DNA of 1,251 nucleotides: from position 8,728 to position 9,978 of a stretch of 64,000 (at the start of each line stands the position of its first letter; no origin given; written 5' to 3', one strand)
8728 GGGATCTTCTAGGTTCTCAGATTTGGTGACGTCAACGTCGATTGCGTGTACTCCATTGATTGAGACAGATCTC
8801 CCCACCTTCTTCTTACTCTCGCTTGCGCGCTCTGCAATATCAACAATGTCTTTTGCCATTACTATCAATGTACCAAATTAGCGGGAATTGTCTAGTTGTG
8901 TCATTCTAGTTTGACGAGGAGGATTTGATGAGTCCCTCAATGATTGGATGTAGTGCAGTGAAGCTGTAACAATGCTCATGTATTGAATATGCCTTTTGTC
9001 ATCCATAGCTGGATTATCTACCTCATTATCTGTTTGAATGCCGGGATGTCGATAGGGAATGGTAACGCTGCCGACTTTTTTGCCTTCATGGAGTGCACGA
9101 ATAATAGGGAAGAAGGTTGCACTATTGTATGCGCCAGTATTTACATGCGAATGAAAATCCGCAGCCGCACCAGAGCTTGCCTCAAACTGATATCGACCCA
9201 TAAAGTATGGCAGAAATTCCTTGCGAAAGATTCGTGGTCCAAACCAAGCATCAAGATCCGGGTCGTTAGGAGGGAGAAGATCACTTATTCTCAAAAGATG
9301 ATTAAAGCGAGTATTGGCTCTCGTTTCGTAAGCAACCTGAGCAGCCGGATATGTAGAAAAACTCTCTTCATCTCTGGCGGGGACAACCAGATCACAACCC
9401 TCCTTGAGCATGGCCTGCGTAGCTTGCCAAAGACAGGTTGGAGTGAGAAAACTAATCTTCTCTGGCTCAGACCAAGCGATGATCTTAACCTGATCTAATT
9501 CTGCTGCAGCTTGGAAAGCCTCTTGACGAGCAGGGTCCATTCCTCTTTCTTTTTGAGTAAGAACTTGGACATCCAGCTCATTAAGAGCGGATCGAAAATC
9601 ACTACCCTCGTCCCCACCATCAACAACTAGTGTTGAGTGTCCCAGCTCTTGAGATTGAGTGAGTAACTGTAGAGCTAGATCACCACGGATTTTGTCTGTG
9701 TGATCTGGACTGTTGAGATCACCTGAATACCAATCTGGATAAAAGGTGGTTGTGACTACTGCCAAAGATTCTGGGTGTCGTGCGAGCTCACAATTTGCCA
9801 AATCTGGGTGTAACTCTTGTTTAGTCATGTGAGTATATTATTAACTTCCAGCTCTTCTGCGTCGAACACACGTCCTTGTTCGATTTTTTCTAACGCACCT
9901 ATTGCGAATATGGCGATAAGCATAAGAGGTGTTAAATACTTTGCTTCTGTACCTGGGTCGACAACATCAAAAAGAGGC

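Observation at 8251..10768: HigB(Gp49-like)/HigA(XRE) toxin-antitoxin pair plus three hypothetical genes embedded inside the glycosylation operon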

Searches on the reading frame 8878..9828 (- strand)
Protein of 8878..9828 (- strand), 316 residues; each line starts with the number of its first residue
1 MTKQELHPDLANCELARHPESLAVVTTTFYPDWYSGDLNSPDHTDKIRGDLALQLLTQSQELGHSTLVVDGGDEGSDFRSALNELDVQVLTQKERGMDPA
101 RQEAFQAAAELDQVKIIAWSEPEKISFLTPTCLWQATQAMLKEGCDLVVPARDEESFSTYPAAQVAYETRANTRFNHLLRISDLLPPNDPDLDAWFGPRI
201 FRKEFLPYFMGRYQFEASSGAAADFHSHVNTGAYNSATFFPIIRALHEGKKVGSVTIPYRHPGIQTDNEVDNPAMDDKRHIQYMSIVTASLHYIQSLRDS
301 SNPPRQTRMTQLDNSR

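Call 3: search_protein_families(library=pfam, proteins=[window:8878-9828:-], max_evalue=0.1)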
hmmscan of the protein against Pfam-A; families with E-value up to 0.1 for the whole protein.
window:8878-9828:- (316 aa): 0 families

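Call 4: search_protein_families(library=ncbifam, proteins=[window:8878-9828:-], max_evalue=0.1)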
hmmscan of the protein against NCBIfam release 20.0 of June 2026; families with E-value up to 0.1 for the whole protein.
window:8878-9828:- (316 aa): 0 families

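Call 8: find_homologous_proteins(query=window:8878-9828:-)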
Query window:8878-9828:- (316 aa): 31 proteins with E <= 0.001 among 1285 candidates.
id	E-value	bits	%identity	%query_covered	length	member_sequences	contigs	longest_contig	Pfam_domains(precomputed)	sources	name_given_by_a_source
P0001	1.5e-212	722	100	100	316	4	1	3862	-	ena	-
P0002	2.3e-116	407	62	94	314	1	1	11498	-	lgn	-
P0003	1.9e-109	384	57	99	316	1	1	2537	-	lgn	-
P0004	2.7e-106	374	53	100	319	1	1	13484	-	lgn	-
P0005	1.6e-103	364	55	95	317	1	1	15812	-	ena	-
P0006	2.6e-70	255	48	91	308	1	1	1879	-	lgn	-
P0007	2.9e-64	236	40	94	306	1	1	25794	-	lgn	-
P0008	7.0e-64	234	40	93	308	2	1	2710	-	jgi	jgi:hypothetical protein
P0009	2.1e-63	233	42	91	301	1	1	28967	-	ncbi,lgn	ncbi:MAG: hypothetical protein ACOYT7_03805 [Patescibacteria group bacterium]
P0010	2.8e-63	232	42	93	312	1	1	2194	-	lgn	-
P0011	6.5e-63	231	40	90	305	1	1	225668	-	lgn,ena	-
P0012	1.7e-60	223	38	98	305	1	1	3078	PF00535.33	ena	-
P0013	2.9e-59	219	40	97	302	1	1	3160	-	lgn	-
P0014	1.1e-57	214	36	91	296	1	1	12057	-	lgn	-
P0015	7.8e-56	208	40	94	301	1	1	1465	PF00535.33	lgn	-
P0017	3.1e-55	206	38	90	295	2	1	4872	PF00535.33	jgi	-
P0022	1.3e-49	187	36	90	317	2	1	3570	PF00535.33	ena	-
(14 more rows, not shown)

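Call 9: search_solved_structures(query=window:8878-9828:-, max_evalue=10)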
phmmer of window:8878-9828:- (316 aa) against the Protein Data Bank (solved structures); distinct sequences matched with E-value up to 10: 4.
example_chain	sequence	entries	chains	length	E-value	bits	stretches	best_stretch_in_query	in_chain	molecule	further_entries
9vfj_D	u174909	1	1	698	0.22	14.1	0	105-170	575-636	Photosystem I reaction center subunit II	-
5z35_A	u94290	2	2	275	0.47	13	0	154-190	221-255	Periplasmic solute binding protein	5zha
4cl2_A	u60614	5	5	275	1.1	11.7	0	154-190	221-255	PERIPLASMIC SOLUTE BINDING PROTEIN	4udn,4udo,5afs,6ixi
5z2j_A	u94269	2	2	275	1.2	11.7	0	154-190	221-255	Periplasmic solute binding protein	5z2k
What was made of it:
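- Tried and rejected: A PDB sequence search with the 316-aa protein alone found nothing (call 9).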

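Call 11: find_encoding_contigs(protein=P0002, flank=6000, max_places=3)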
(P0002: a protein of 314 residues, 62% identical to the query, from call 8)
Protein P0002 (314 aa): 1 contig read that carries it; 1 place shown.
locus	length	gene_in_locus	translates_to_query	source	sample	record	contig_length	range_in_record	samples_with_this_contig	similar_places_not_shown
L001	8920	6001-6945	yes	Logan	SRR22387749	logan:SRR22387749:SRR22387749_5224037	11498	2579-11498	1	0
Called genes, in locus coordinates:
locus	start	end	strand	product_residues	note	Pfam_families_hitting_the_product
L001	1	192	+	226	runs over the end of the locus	PF04989:RMNT_CmcI, PF13578:Methyltransf_24 (weak)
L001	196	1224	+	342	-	PF00535:Glycos_transf_2, PF10111:Glyco_tranf_2_2, PF13641:Glyco_tranf_2_3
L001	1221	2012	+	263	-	PF10111:Glyco_tranf_2_2 (weak), PF13641:Glyco_tranf_2_3, PF00535:Glycos_transf_2, PF13632:Glyco_trans_2_3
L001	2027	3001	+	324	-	PF01073:3Beta_HSD, PF01370:Epimerase, PF02719:Polysacc_synt_2, PF04321:RmlD_sub_bind, PF05368:NmrA, PF13460:NAD_binding_10, PF16363:GDP_Man_Dehyd, PF07993:NAD_binding_4, +2 more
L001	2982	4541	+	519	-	PF09913:DUF2142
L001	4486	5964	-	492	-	-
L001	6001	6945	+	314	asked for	-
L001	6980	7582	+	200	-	-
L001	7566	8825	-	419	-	PF13231:PMT_2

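Call 12: find_encoding_contigs(protein=P0004, flank=6000, max_places=2)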
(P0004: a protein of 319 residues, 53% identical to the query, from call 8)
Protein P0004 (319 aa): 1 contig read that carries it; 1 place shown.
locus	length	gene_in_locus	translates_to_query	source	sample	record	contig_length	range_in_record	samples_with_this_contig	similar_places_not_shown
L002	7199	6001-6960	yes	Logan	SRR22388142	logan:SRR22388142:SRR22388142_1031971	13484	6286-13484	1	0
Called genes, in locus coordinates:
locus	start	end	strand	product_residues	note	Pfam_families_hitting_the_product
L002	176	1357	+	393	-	PF01041:DegT_DnrJ_EryC1, PF01053:Cys_Met_Meta_PP (weak)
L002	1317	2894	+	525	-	PF09913:DUF2142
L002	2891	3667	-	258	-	PF07021:MetW, PF13489:Methyltransf_23, PF13649:Methyltransf_25, PF13847:Methyltransf_31, PF08241:Methyltransf_11, PF08242:Methyltransf_12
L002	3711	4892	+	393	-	-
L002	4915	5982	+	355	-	PF01757:Acyl_transf_3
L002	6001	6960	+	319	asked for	-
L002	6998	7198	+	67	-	?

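Call 13: find_encoding_contigs(protein=P0005, flank=6000, max_places=2)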
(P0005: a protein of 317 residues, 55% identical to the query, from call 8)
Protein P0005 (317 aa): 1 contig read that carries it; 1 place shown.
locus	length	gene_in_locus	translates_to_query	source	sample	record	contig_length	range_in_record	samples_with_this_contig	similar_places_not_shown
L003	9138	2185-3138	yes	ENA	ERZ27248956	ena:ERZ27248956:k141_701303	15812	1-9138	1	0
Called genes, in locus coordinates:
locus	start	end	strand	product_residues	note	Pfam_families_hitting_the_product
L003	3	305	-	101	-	?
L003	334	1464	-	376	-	-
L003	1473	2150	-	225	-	PF04794:YdjC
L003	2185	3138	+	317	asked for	-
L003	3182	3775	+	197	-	-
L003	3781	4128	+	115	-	PF05973:Gp49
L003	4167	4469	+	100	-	PF01381:HTH_3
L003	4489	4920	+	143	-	-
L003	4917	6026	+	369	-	PF00155:Aminotran_1_2 (faint), PF01041:DegT_DnrJ_EryC1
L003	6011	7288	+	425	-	PF01943:Polysacc_synt, PF13440:Polysacc_synt_3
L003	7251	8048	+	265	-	PF00535:Glycos_transf_2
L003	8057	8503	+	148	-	-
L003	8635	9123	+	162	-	PF00534:Glycos_transf_1, PF13692:Glyco_trans_1_4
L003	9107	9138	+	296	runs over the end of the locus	PF00535:Glycos_transf_2, PF10111:Glyco_tranf_2_2, PF13641:Glyco_tranf_2_3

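Call 14: find_encoding_contigs(protein=P0011, flank=6000, max_places=2)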
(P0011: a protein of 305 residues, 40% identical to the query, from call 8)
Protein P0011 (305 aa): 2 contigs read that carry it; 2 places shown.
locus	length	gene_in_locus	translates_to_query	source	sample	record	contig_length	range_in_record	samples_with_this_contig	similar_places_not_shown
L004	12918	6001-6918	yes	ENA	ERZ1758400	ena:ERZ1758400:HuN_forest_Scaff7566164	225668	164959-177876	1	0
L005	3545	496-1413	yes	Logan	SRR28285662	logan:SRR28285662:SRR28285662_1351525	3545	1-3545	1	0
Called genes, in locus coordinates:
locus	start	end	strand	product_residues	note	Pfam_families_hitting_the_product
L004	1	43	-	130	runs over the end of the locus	PF11969:DcpS_C, PF01230:HIT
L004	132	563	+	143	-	-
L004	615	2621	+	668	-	PF00657:Lipase_GDSL, PF13472:Lipase_GDSL_2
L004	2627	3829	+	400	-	-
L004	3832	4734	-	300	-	PF00180:Iso_dh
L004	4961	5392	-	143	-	PF25213:HVO_A0261_N (faint), PF01022:HTH_5, PF12802:MarR_2 (weak), PF13412:HTH_24 (weak), PF01047:MarR (weak)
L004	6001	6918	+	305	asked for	-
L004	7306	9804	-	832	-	PF01828:Peptidase_A4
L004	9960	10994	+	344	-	PF01828:Peptidase_A4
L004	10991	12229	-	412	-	PF00150:Cellulase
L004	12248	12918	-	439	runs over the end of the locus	PF12229:PG_binding_4, PF03734:YkuD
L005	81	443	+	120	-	-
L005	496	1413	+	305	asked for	-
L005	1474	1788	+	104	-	-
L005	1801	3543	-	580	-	?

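Call 22: find_related_loci(query=A2, collection=genome_contigs, flank=10000)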
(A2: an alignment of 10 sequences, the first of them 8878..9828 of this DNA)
Query A2 (316 aa) in genome_contigs; peptide patterns used: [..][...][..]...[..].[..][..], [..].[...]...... (x = any residue, [..] = any of these).
72 stretches matched a pattern; 17 encode a relative of the query (tblastn E <= 1e-3); 17 distinct loci.
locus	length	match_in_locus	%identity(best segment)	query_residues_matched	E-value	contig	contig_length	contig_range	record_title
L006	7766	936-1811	44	11-305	1e-76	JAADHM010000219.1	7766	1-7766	MAG: FCB group bacterium isolate M_MetaBat.192 contig-127_16690, whole genome shotgun sequence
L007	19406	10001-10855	42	14-301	2e-72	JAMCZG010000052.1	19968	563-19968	MAG: Patescibacteria group bacterium isolate FK_Sedi_B_Bin.314 NODE_9450_length_19968_cov_4.28161, whole genome shotgun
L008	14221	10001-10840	42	19-305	7e-70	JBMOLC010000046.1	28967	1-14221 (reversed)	MAG: Patescibacteria group bacterium isolate Betzabe_MAG014 MAG014_46, whole genome shotgun sequence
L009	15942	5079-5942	39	12-302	6e-67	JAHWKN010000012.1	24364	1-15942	MAG: Candidatus Parcubacteria bacterium isolate 0813_bin18 NODE_12_length_24364_cov_6.082518, whole genome shotgun seque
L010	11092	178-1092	39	1-297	1e-62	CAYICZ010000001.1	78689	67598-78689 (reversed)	MAG TPA_asm: uncultured Gammaproteobacteria bacterium isolate ERP119705_co18_1 genome assembly, contig: NODE_196_length_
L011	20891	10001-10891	38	10-310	5e-59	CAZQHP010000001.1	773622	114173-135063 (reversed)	MAG TPA_asm: uncultured Candidatus Saccharibacteria bacterium isolate SRP178908_co1_46 genome assembly, contig: NODE_2_l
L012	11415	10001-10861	36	10-301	3e-58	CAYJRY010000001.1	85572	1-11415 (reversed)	MAG TPA_asm: uncultured Gammaproteobacteria bacterium isolate ERP125453_co1_466 genome assembly, contig: NODE_137_length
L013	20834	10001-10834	39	12-295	2e-56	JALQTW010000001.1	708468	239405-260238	MAG: Patescibacteria group bacterium isolate DAH.36 NODE_1_length_708468_cov_7.593153, whole genome shotgun sequence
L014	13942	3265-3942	31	15-286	2e-27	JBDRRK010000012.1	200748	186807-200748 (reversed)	MAG: archaeon isolate MEGAHIT-group-2.92 k141_1000763, whole genome shotgun sequence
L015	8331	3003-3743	29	10-293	4e-27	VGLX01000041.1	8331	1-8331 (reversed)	MAG: Candidatus Woesearchaeota archaeon isolate M_DeepCast_400m_m2_277 M_DeepCast_400m_m2_277_Ga0194112_10017459, whole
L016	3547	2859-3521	31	21-279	3e-27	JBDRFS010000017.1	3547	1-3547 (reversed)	MAG: Candidatus Woesearchaeota archaeon isolate MEGAHIT-group-1.384 k141_11563983, whole genome shotgun sequence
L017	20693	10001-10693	29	23-289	3e-25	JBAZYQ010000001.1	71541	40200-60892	MAG: Candidatus Nanoarchaeia archaeon isolate SO_2017_GW1_84 NODE_2164_length_71541_cov_1.374030_OW334_2017, whole genom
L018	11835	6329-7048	27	20-297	5e-22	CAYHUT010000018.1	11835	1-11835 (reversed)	MAG TPA_asm: Candidatus Woesearchaeota archaeon isolate ERP119705_co15_514 genome assembly, contig: NODE_6340_length_118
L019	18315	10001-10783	28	2-298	4e-21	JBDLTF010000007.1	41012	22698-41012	MAG: Candidatus Parcubacteria bacterium isolate lajara_2019_sw_WHONDRS-S19S_0034_A_bin.6 scaffold_000072, whole genome s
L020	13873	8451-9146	28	20-292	1e-19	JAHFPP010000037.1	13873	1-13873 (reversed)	MAG: Candidatus Woesearchaeota archaeon isolate nzgw53 NODE_9331_length_13874_cov_3.126227, whole genome shotgun sequenc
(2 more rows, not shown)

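Call 24: predict_structure(alignment_id=A1)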
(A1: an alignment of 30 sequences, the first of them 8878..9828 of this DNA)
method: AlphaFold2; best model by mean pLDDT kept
length: 316 residues; sequences in the alignment: 30
mean_pLDDT: 93.2   pTM: 0.91
mean pLDDT of the five models: 93.2, 92.9, 92.8, 92.6, 92.1
residues with pLDDT >= 90: 271; 70-90: 31; 50-70: 13; < 50: 1
segments of 3 or more residues with pLDDT < 50: none
pLDDT, mean of each block of 10 residues (from residue 1): 70 91 98 97 97 98 98 95 96 95 98 98 97 95 95 98 97 98 97 98 97 85 85 94 98 97 97 93 94 88 66 73
secondary structure, 60 per line:
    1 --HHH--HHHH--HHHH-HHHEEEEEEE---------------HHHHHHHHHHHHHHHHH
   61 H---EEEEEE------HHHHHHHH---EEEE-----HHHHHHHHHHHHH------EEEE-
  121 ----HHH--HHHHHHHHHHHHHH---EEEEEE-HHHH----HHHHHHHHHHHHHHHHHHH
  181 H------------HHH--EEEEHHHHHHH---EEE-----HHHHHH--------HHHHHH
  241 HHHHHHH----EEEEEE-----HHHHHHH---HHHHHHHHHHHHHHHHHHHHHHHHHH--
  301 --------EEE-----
elements in order: H8-11 H14-17 E22-28 H44-61 E65-70 H77-84 E88-91 H97-109 E116-119 H130-143 E147-152 H154-157 H162-181 E199-202 H203-209 E213-215 H221-226 H235-247 E252-257 H263-269 H273-298 E309-311
